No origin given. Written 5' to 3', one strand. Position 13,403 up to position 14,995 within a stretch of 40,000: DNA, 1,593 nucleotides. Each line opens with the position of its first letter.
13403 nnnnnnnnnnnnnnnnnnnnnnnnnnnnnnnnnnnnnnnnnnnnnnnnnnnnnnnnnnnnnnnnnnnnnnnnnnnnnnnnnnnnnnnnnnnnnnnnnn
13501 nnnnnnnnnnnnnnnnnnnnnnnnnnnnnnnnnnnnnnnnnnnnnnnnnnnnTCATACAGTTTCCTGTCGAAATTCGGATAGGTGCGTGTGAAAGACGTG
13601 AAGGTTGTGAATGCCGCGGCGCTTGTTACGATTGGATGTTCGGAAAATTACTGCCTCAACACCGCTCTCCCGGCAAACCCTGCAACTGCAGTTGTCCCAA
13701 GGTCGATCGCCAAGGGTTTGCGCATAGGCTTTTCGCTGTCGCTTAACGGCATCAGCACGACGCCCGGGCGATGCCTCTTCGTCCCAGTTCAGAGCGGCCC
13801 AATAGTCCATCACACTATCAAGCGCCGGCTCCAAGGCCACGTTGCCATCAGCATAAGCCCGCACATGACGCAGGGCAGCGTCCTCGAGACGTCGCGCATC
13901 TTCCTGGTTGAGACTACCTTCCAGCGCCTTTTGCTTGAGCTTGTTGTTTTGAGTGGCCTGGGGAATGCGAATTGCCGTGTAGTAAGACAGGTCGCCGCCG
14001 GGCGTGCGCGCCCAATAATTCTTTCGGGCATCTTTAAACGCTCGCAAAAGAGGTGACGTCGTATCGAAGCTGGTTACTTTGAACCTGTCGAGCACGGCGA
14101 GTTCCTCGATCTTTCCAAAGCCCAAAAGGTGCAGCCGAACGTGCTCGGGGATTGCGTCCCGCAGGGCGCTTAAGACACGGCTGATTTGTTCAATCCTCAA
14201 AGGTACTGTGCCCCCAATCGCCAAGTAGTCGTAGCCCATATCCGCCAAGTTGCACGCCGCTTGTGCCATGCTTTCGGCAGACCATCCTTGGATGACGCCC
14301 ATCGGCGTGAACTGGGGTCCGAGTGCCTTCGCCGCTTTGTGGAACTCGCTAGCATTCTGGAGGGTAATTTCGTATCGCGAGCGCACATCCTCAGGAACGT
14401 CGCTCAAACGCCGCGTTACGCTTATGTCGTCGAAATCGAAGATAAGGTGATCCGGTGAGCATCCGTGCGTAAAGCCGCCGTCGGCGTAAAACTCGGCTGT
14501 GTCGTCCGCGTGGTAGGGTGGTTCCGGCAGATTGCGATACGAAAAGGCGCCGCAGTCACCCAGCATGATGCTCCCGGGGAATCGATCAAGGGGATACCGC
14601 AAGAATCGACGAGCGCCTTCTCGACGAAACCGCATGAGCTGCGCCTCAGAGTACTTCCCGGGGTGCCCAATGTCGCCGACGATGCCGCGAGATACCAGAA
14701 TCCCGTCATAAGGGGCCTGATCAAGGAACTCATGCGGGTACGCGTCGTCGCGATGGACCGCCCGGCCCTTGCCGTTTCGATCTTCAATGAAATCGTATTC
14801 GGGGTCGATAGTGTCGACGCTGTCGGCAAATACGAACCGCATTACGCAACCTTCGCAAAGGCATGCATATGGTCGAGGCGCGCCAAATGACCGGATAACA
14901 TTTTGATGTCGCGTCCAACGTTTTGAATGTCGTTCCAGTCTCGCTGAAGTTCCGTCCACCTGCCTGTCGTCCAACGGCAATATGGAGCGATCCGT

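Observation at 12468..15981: Two diverged DGQHR (DpdB-like) paralogs flanking the DNA transglycosylase gene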

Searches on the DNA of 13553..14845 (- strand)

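Call 79: search_dna_similar(query=L005:2900-6400:+, collection=ecoli_genomes, mode=near, max_rows=6)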
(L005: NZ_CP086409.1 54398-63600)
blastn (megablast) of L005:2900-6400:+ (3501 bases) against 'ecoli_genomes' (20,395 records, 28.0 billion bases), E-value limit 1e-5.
Records with a match: 161; places in all: 161; records where one place covers at least 80% of the query: 159.
Genomes with a match: 161 of 5426; with a place that covers at least 80% of the query: 159. Places per genome that has any: lowest 1, median 1, highest 1. On chromosomes: 161 places; on plasmids: 0.
Best place of each record, by identity: 95-99% 102; 90-95% 59.
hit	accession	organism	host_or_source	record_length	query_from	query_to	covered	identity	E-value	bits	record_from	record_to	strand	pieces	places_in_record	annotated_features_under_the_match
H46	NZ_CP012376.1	Escherichia coli strain GE3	human feces of different individuals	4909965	5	3467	99%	97.5%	0e+0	5912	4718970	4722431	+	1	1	dpdA: tRNA-guanine transglycosylase DpdA | dbpB: DGQHR domain-containing protein DpdB | hypothetical protein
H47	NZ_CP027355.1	Escherichia coli strain 2013C-4991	Homo sapiens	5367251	5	3467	99%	97.5%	0e+0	5912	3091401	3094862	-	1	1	dpdA: tRNA-guanine transglycosylase DpdA | dbpB: DGQHR domain-containing protein DpdB | hypothetical protein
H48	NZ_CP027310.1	Escherichia coli strain 2014C-4135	Homo sapiens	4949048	5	3467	99%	97.5%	0e+0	5912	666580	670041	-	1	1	dpdA: tRNA-guanine transglycosylase DpdA | dbpB: DGQHR domain-containing protein DpdB | hypothetical protein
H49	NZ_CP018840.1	Escherichia coli strain KSC64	porcine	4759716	5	3467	99%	97.5%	0e+0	5912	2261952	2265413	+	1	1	dpdA: tRNA-guanine transglycosylase DpdA | dbpB: DGQHR domain-containing protein DpdB | hypothetical protein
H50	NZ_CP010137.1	Escherichia coli strain D2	dog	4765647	5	3467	99%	97.5%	0e+0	5912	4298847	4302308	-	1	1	dpdA: tRNA-guanine transglycosylase DpdA | dbpB: DGQHR domain-containing protein DpdB | hypothetical protein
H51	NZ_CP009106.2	Escherichia coli strain 94-3024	human stool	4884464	5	3467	99%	97.5%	0e+0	5912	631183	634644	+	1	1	dpdA: tRNA-guanine transglycosylase DpdA | dbpB: DGQHR domain-containing protein DpdB | hypothetical protein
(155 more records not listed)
